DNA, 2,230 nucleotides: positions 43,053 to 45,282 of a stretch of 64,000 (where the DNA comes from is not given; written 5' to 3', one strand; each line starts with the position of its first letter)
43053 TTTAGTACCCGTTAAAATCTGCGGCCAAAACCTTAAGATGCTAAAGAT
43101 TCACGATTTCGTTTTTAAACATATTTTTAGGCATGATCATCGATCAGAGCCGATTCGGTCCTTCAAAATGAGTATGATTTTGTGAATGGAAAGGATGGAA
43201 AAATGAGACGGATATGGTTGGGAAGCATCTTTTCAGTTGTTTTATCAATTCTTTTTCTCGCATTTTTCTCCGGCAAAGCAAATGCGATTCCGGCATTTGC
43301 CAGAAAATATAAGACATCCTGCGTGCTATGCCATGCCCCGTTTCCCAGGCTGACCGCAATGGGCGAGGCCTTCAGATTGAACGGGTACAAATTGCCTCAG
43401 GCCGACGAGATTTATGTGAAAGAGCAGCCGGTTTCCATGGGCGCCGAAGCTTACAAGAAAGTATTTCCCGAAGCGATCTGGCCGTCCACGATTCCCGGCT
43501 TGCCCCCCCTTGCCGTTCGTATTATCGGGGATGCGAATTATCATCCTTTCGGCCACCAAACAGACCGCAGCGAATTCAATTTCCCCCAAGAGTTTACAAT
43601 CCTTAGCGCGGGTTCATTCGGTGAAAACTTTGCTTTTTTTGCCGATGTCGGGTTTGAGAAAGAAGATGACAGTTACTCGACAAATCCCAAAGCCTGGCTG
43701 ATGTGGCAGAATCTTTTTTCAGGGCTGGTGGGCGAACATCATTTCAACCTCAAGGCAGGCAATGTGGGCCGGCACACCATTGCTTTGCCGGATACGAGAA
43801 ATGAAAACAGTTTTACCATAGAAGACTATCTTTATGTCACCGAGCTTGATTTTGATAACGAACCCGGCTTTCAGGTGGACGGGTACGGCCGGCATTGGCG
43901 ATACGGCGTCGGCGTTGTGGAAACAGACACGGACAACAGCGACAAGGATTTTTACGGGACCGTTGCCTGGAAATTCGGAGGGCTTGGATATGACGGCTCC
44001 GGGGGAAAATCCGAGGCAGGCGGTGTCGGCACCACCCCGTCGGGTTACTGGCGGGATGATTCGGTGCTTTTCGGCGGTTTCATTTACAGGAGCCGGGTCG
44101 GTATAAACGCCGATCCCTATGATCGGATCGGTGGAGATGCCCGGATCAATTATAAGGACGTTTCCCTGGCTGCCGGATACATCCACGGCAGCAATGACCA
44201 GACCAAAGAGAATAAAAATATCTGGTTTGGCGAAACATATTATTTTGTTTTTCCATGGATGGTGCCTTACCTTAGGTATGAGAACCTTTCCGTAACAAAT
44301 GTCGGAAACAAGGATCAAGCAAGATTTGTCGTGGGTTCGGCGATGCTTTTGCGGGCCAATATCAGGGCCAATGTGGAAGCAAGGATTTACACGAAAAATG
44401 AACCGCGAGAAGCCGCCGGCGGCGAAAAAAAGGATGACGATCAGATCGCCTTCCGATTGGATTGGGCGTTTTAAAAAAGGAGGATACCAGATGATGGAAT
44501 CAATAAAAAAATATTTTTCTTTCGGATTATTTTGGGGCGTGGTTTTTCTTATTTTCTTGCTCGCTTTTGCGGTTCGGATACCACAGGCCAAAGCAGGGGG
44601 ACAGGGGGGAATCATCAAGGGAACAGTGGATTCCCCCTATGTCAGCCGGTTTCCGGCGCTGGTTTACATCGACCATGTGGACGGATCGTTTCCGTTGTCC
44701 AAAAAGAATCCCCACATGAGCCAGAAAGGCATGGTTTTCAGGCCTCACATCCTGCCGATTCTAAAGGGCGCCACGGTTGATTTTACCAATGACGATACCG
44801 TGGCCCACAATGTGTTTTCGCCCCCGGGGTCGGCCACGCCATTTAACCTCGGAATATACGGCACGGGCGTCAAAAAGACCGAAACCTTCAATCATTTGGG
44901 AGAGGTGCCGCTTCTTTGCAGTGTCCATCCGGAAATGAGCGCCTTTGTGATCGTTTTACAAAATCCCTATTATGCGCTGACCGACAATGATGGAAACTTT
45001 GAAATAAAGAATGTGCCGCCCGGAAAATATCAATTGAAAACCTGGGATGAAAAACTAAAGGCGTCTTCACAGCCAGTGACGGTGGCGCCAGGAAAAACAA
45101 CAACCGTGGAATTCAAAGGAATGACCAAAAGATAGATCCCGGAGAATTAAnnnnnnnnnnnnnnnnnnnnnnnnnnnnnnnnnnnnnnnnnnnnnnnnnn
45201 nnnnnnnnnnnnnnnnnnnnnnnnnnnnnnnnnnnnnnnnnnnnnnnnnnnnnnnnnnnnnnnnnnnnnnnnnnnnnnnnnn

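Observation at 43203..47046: rus-operon-like secreted redox module (Cyc2-like cytochrome-porin, cupredoxin, diheme cytochrome c) in a sulfate reducer, without any oxidase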

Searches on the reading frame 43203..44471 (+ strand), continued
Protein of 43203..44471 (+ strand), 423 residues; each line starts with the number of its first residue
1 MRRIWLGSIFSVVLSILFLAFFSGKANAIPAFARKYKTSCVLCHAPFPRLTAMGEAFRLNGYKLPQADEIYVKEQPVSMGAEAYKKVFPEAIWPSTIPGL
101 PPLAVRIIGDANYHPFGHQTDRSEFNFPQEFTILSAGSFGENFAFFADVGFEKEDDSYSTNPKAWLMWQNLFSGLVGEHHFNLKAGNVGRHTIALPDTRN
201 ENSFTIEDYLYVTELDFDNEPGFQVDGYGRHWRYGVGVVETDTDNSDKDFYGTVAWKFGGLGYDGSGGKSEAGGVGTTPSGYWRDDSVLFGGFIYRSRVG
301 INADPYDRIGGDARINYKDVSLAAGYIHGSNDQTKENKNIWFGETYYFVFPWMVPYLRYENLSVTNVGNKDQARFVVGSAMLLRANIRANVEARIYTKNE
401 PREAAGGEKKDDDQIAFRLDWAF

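Call 76: search_protein_families(library=pfam, max_evalue=0.001, proteins=[L056:6236-6664:+, L056:7323-7832:+, L056:7837-9288:+, L056:9301-10269:+, L056:10257-11159:+, L058:6222-6992:+, L058:8301-9446:+, L058:10165-11955:+, L013:6472-8439:+, L013:8480-8944:+])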
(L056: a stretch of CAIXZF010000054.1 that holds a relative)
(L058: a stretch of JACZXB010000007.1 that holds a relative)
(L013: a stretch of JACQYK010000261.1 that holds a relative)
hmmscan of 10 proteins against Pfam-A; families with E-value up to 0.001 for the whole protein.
L056:6236-6664:+ (142 aa): 1 family
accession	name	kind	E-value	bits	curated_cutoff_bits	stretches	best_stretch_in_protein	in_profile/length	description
PF13115.11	YtkA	-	6.6e-06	27.1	25.9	1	48-122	6-82/85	YtkA-like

L056:7323-7832:+ (169 aa): 1 family
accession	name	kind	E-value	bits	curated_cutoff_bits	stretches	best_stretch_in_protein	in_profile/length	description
PF13473.12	Cupredoxin_1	-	0.00091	19.7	27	0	27-97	14-86/104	Cupredoxin-like domain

L056:7837-9288:+ (483 aa): 1 family
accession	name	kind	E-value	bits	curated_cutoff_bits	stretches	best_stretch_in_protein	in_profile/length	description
PF12801.12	Fer4_5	-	7.1e-07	29.5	22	1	172-205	6-39/48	4Fe-4S binding domain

L056:9301-10269:+ (322 aa): 3 families
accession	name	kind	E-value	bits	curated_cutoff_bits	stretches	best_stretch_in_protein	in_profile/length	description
PF13442.11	Cytochrome_CBB3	-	3.5e-08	34.1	27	0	185-223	5-40/68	Cytochrome C oxidase, cbb3-type, subunit III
PF00116.26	COX2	-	8.1e-07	29.4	22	1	70-137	47-113/120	Cytochrome C oxidase subunit II, periplasmic domain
PF00034.26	Cytochrom_C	-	2.6e-05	25.9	21.3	1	185-314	3-86/90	Cytochrome c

L056:10257-11159:+ (300 aa): 1 family
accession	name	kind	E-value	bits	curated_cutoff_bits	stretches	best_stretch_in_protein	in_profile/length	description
PF18962.6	Por_Secre_tail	-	4.3e-12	46.6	27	1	223-298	1-74/75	Secretion system C-terminal sorting domain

L058:6222-6992:+ (256 aa): 3 families
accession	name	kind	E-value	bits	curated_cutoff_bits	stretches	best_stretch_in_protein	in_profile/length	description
PF03626.19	COX4_pro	-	1.9e-14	54.2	28.9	1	20-88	2-71/72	Prokaryotic Cytochrome C oxidase subunit IV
PF00034.26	Cytochrom_C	-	1.6e-08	36.1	21.3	1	165-250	2-89/90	Cytochrome c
PF13442.11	Cytochrome_CBB3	-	0.00033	21.4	27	1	164-208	3-43/68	Cytochrome C oxidase, cbb3-type, subunit III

L058:8301-9446:+ (381 aa): 1 family
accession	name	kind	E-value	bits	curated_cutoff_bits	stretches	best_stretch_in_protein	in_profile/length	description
PF10634.15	Iron_transport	-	6.2e-05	23.7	21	0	184-248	67-138/150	Fe2+ transport protein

L058:10165-11955:+ (596 aa): 7 families
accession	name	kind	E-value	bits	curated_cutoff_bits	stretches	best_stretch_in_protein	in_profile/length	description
PF00034.26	Cytochrom_C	-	3.8e-37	127.9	21.3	3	517-589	3-86/90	Cytochrome c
PF13442.11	Cytochrome_CBB3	-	1.5e-24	86.5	27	1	515-589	3-68/68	Cytochrome C oxidase, cbb3-type, subunit III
PF02433.20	FixO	-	1.3e-13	51.4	29.6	0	123-159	102-138/219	Cytochrome C oxidase, mono-heme subunit/FixO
PF14522.11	Cytochrome_C7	-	1.4e-05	25.2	24.8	0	74-110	11-66/67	Cytochrome c7 and related cytochrome c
PF14537.11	Cytochrom_c3_2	-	1.9e-05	25.5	25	0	76-112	6-35/79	Cytochrome c3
PF09699.15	Paired_CXXCH_1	-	4.5e-05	23.5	20.6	0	202-216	4-18/41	Doubled CXXCH motif (Paired_CXXCH_1)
PF13435.11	Cytochrome_C554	-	0.00041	21.7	20.8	0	75-111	47-84/84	Cytochrome c554 and c-prime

L013:6472-8439:+ (655 aa): 7 families
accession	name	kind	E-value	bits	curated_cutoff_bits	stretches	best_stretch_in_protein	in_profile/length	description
PF00034.26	Cytochrom_C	-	9e-40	136.3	21.3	3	577-653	2-88/90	Cytochrome c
PF13442.11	Cytochrome_CBB3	-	3.6e-34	117.3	27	3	575-651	2-68/68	Cytochrome C oxidase, cbb3-type, subunit III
PF02433.20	FixO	-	1.8e-15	57.5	29.6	1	602-640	102-140/219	Cytochrome C oxidase, mono-heme subunit/FixO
PF14522.11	Cytochrome_C7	-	4.5e-08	33.2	24.8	0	107-152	12-66/67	Cytochrome c7 and related cytochrome c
PF14537.11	Cytochrom_c3_2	-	1.7e-07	32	25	0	71-116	24-65/79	Cytochrome c3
PF22113.1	Mtrc-MtrF_II-IV_dom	-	5.7e-05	23.1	30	0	70-128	117-175/176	Outer membrane cytochrome MtrC/MtrF-like, domains II/IV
PF13435.11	Cytochrome_C554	-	0.00012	23.3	20.8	0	64-116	39-84/84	Cytochrome c554 and c-prime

L013:8480-8944:+ (154 aa): 2 families
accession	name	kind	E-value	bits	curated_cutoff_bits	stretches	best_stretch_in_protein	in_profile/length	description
PF13442.11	Cytochrome_CBB3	-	4e-13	49.9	27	1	58-143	4-68/68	Cytochrome C oxidase, cbb3-type, subunit III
PF00034.26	Cytochrom_C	-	3.4e-10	41.5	21.3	1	58-147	2-90/90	Cytochrome c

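Call 93: search_protein_representatives(alignment_id=A1)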
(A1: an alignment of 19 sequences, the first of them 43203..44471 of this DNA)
Query: 19 sequences, 423 profile positions. Proteins with E-value up to 0.001 (for the whole library): 3284; up to 1e-10: 1056; up to 1e-30: 288. The best 150 are listed.
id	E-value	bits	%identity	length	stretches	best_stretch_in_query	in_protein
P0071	5.3e-197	671.1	-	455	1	1-423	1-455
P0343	7.7e-163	558.6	-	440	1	1-423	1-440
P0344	5.0e-124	430.7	-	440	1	7-423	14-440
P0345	5.2e-116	404.3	-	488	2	8-213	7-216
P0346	2.8e-112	392.0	-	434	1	10-423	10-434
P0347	3.4e-112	391.7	-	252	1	174-423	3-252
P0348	7.3e-97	341.2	-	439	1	1-423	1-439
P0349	1.2e-95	337.3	-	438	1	12-398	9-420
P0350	5.3e-92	325.2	-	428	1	10-401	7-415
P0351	2.9e-91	322.8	-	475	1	6-401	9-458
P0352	7.7e-91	321.4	-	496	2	16-189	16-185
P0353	6.1e-87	308.5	-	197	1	1-197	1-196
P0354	6.4e-87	308.5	-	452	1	9-423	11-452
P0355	2.1e-85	303.5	-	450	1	16-423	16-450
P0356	8.2e-83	294.9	-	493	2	19-365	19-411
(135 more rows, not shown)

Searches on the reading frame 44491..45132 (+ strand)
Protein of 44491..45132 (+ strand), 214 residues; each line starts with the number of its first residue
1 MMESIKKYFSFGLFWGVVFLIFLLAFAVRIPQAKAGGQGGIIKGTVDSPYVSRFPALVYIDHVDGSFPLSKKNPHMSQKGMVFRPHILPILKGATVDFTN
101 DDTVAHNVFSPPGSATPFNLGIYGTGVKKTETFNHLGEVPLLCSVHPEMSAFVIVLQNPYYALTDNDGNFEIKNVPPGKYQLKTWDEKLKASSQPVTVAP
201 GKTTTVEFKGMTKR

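Call 3: search_protein_families(library=pfam, max_evalue=1, proteins=[window:44491-45132:+])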
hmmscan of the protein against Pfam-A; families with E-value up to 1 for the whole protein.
seq(214 aa): 9 families
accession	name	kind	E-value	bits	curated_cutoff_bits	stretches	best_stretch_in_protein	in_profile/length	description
PF14686.12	fn3_3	-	2.6e-10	40.3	24.4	1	160-206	27-75/75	Polysaccharide lyase family 4, domain II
PF13620.12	CarboxypepD_reg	-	1.4e-09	38.6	32.3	1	153-208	19-79/82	Carboxypeptidase regulatory-like domain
PF13715.12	CarbopepD_reg_2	-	1.2e-05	25.7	32.2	1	153-209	19-75/88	CarboxypepD_reg-like domain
PF00127.26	Copper-bind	-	8.8e-05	23.3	21.2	1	77-153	8-96/99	Copper binding proteins, plastocyanin/azurin family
PF09430.16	EMC7_beta-sandw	-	0.0014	19.2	26.6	1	156-198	14-59/122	ER membrane protein complex subunit 7, beta-sandwich domain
PF17802.7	SpaA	-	0.0025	18.4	23.1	1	162-207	36-86/91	Prealbumin-like fold domain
PF16392.11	DUF5001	-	0.021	15.3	23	1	166-211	12-57/86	Ig-like domain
PF07495.19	Y_Y_Y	-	0.11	12.8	26.6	1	164-183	25-43/65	Y_Y_Y domain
PF00775.27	Dioxygenase_C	-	0.23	11.3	27.3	1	162-184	78-100/182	Dioxygenase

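Call 4: search_protein_families(library=ncbifam, max_evalue=1, proteins=[window:44491-45132:+])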
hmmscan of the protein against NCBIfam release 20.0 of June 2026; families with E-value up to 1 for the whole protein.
seq(214 aa): 4 families
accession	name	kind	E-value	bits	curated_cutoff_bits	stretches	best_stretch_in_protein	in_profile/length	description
NF052345.1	S_layer_anammox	exception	7.2e-05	20.3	1400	1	136-209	1316-1390/1596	Kustd1514 family S-layer glycoprotein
TIGR02656.1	cyanin_plasto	equivalog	0.023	15.1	87.85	1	80-109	11-40/99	plastocyanin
TIGR02657.1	amicyanin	equivalog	0.041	14.3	110.2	1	83-155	8-82/83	amicyanin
TIGR03102.1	halo_cynanin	subfamily_domain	0.12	12.4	93.8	1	79-149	35-106/115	halocyanin domain-containing protein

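Call 56: search_solved_structures(query=window:44491-45132:+, max_evalue=0.1, show_alignments=2)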
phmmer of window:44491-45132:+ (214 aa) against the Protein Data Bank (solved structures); distinct sequences matched with E-value up to 0.1: 4.
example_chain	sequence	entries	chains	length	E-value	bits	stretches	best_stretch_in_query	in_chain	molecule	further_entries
9cck_A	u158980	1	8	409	9.2e-05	25.3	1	83-153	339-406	Copper-containing nitrite reductase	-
5fc9_A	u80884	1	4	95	0.00049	22.9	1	83-153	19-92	Blue (Type 1) copper domain protein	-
6hbe_A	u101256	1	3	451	0.017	17.9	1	78-156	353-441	Copper-containing nitrite reductase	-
9c7v_B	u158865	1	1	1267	0.028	17.2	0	152-202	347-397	BOS complex subunit NOMO2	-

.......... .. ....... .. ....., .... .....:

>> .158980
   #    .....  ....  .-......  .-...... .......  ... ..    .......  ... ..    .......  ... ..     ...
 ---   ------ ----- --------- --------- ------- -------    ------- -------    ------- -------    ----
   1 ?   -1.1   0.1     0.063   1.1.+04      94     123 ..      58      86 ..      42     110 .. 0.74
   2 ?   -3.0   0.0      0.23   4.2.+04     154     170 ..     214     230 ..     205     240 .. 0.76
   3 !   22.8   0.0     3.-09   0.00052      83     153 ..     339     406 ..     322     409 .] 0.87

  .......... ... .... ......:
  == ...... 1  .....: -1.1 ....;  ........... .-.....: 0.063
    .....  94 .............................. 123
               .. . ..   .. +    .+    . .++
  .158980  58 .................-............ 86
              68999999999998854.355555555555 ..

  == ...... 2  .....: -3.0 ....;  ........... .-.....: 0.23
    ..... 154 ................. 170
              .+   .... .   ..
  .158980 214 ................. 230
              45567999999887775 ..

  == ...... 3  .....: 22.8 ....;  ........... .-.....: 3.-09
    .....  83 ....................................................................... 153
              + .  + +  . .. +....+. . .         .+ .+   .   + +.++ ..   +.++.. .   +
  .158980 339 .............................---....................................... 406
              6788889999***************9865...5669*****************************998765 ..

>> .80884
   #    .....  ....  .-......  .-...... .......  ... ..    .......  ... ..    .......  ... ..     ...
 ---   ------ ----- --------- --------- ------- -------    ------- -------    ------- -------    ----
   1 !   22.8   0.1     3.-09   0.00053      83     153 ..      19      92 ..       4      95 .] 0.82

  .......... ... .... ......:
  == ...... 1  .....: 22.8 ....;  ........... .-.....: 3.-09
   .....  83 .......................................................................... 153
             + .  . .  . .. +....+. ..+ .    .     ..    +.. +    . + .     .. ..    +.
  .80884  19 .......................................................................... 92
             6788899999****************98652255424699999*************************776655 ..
